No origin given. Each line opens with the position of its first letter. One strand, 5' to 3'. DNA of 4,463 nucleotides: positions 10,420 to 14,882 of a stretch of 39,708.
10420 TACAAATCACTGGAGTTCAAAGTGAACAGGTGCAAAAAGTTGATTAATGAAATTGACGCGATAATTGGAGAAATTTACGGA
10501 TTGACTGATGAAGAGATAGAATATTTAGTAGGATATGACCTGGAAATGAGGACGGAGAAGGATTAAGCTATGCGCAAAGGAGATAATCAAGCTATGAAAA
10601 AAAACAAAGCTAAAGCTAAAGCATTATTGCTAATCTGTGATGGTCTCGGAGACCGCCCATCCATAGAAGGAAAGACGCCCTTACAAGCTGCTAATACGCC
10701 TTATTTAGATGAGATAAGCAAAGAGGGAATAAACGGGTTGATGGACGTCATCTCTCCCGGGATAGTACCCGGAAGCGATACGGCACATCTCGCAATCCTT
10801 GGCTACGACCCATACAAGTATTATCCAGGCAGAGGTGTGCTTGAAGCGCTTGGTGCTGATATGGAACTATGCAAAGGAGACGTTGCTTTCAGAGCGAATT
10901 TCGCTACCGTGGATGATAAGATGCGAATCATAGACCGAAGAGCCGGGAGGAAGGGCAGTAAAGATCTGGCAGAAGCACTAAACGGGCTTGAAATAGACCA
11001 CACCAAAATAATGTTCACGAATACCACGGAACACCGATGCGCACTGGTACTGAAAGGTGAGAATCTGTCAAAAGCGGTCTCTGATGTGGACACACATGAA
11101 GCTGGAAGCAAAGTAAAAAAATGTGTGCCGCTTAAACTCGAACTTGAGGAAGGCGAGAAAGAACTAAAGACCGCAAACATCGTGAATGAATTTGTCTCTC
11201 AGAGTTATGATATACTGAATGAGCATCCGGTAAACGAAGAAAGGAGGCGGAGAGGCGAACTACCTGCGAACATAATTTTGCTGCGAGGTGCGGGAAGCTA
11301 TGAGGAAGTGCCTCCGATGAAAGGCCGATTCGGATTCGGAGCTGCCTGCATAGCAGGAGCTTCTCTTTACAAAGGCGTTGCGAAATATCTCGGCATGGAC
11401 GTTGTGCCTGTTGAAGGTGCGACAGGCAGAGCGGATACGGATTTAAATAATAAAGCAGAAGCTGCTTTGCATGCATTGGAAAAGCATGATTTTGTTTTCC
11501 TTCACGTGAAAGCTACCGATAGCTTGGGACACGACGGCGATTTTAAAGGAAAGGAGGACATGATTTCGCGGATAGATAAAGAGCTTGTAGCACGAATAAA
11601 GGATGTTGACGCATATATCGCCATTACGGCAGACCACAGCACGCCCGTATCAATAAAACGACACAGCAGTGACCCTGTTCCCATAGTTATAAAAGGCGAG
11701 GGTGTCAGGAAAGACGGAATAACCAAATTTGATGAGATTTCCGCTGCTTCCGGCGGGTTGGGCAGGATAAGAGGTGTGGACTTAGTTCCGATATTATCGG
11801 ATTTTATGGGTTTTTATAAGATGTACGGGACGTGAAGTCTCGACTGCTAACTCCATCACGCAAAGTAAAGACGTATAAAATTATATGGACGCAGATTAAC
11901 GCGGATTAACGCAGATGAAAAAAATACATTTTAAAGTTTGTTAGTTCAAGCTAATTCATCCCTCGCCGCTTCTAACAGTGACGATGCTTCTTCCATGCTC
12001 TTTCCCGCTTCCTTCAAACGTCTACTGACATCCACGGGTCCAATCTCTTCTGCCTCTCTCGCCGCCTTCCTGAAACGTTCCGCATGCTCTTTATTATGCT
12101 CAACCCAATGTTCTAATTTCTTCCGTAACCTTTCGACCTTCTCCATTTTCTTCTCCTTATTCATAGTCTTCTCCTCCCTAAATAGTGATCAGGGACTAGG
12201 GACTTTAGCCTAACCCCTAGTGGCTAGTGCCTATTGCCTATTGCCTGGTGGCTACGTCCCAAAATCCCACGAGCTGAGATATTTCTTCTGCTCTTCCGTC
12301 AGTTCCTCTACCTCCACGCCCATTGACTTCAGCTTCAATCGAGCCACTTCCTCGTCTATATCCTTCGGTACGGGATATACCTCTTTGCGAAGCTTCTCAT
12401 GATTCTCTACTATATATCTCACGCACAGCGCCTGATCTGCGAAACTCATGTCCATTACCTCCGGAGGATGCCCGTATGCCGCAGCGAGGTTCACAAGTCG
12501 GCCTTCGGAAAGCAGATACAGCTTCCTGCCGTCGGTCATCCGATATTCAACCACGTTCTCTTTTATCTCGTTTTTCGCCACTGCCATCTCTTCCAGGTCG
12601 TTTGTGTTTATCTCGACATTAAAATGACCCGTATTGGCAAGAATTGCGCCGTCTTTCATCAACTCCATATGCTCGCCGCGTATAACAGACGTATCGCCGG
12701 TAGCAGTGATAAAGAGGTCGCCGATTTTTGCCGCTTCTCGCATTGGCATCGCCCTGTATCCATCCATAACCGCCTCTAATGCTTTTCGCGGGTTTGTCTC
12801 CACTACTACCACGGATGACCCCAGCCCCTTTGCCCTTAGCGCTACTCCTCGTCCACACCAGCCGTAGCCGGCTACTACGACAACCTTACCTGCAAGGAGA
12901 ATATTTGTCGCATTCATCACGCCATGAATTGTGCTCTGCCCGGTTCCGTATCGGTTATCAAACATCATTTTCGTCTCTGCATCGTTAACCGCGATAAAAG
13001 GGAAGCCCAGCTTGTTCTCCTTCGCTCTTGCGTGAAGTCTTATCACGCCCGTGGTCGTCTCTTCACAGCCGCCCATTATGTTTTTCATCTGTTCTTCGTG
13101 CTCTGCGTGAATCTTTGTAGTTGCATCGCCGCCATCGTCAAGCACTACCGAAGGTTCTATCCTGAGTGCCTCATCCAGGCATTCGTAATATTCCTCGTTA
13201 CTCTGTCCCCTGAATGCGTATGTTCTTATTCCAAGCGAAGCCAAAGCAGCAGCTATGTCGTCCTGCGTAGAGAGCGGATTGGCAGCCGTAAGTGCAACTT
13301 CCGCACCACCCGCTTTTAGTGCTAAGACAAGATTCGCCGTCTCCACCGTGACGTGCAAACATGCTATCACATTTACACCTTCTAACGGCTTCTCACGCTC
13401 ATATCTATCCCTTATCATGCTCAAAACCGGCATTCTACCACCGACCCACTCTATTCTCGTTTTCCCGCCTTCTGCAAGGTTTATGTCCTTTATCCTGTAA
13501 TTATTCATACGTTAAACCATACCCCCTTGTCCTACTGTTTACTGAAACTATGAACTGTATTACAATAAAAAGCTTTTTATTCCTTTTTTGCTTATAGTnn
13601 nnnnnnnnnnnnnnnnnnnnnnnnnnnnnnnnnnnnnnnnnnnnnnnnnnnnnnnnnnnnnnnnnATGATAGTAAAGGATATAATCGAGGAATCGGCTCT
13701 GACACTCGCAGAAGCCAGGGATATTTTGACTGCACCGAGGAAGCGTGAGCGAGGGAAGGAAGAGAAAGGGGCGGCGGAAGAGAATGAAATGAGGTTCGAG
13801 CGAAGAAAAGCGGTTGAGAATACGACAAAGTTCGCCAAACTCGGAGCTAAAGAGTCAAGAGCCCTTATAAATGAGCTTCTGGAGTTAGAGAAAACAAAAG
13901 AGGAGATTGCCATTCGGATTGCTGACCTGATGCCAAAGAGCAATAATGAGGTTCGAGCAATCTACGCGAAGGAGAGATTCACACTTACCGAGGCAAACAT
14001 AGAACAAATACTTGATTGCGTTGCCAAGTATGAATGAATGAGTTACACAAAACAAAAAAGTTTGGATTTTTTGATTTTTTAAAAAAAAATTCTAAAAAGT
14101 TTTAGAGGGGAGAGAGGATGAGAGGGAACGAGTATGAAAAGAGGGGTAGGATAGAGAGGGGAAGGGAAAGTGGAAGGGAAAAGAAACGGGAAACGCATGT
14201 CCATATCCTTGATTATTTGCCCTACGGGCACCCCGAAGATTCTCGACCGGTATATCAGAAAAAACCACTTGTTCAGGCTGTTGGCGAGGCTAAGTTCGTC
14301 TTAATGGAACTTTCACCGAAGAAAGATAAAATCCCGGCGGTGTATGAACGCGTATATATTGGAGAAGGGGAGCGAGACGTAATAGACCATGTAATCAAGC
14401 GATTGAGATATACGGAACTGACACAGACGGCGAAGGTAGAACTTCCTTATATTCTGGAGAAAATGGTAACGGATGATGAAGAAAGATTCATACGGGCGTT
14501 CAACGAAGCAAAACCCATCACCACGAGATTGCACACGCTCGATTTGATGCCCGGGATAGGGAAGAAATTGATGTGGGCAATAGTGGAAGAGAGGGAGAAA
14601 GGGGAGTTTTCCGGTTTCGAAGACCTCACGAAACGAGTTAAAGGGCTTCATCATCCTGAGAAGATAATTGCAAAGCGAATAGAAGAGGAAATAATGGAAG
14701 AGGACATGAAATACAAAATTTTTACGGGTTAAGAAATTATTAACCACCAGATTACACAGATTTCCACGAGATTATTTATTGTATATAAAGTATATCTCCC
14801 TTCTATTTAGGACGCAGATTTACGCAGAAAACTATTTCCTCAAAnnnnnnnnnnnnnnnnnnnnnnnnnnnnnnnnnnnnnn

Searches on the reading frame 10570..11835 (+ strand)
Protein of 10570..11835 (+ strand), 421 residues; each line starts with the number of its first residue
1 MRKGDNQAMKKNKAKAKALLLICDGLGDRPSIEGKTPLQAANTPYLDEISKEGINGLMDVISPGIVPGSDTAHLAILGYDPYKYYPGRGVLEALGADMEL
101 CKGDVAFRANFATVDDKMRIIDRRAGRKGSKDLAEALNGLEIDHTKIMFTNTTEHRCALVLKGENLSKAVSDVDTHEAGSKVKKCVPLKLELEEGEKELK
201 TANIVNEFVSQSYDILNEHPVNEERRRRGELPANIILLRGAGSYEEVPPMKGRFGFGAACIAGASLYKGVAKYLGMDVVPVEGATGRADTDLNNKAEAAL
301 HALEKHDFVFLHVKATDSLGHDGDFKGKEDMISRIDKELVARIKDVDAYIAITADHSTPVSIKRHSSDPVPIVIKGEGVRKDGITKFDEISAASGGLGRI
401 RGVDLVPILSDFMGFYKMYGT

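Call 9: search_protein_families(library=pfam, proteins=[window:10570-11835:+], max_evalue=0.001)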
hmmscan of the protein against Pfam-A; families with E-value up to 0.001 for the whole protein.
window:10570-11835:+ (421 aa): 2 families
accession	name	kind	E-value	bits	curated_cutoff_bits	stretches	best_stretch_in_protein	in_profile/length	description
PF01676.23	Metalloenzyme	-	3.5e-53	181.1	24.3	1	17-407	2-247/252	Metalloenzyme superfamily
PF10143.14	PhosphMutase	-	5.9e-52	176.4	21.5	1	51-222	2-170/170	2,3-bisphosphoglycerate-independent phosphoglycerate mutase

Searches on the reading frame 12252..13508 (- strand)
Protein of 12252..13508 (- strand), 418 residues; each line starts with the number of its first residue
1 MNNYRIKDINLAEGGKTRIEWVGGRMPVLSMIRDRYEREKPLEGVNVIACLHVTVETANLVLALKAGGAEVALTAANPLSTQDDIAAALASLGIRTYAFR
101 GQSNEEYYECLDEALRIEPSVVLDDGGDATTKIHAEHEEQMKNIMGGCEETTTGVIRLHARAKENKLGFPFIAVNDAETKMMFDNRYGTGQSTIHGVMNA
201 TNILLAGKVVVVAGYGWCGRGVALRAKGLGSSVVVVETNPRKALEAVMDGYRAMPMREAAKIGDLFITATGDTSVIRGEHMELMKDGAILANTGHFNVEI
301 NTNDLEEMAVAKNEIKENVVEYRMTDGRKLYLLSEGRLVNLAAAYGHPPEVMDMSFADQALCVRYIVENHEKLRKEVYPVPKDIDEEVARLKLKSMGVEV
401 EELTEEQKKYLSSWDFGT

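Call 9: search_protein_families(library=pfam, proteins=[window:12252-13508:-], max_evalue=0.001)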
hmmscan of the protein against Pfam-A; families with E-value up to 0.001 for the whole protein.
window:12252-13508:- (418 aa): 4 families
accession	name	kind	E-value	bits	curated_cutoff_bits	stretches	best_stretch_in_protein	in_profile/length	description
PF05221.23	AdoHcyase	-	8.5e-68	229.1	25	2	3-139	1-142/299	S-adenosyl-L-homocysteine hydrolase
PF00670.27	AdoHcyase_NAD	-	1.7e-48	165.3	27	1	185-345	1-161/162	S-adenosyl-L-homocysteine hydrolase, NAD binding domain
PF02826.25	2-Hacid_dh_C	-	1.1e-08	35.2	25.1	1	204-305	33-137/178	D-isomer specific 2-hydroxyacid dehydrogenase, NAD binding domain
PF07991.19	KARI_N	-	9.5e-07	29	20.6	1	205-302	2-103/165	Acetohydroxy acid isomeroreductase, NADPH-binding domain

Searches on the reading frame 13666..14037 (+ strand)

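Call 87: search_protein_families(library=pfam, proteins=[window:13666-14037:+], max_evalue=0.01)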
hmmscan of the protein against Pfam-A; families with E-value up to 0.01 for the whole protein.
window:13666-14037:+ (123 aa): 1 family
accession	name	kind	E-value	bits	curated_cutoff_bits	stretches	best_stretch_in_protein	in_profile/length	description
PF03874.21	RNA_pol_Rpb4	-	1.9e-15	57.6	25.6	1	11-123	1-116/116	RNA polymerase Rpb4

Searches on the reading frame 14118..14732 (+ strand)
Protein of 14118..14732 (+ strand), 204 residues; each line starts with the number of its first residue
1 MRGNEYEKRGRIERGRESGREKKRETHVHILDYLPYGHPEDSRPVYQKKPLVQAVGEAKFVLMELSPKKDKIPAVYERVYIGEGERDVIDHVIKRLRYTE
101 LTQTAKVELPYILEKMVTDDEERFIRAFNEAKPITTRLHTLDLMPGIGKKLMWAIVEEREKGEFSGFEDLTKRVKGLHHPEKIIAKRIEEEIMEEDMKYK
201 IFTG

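Call 43: search_protein_families(library=pfam, proteins=[window:14118-14732:+], max_evalue=0.001)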
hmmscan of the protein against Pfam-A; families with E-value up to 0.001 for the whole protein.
window:14118-14732:+ (204 aa): 2 families
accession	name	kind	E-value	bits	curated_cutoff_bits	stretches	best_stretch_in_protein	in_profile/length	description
PF04919.18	DUF655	-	1.9e-69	233.7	22.2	1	25-203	2-180/181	Protein of unknown function (DUF655)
PF14579.12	HHH_6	-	8.6e-05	23.1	25.6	1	141-176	27-63/90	Helix-hairpin-helix motif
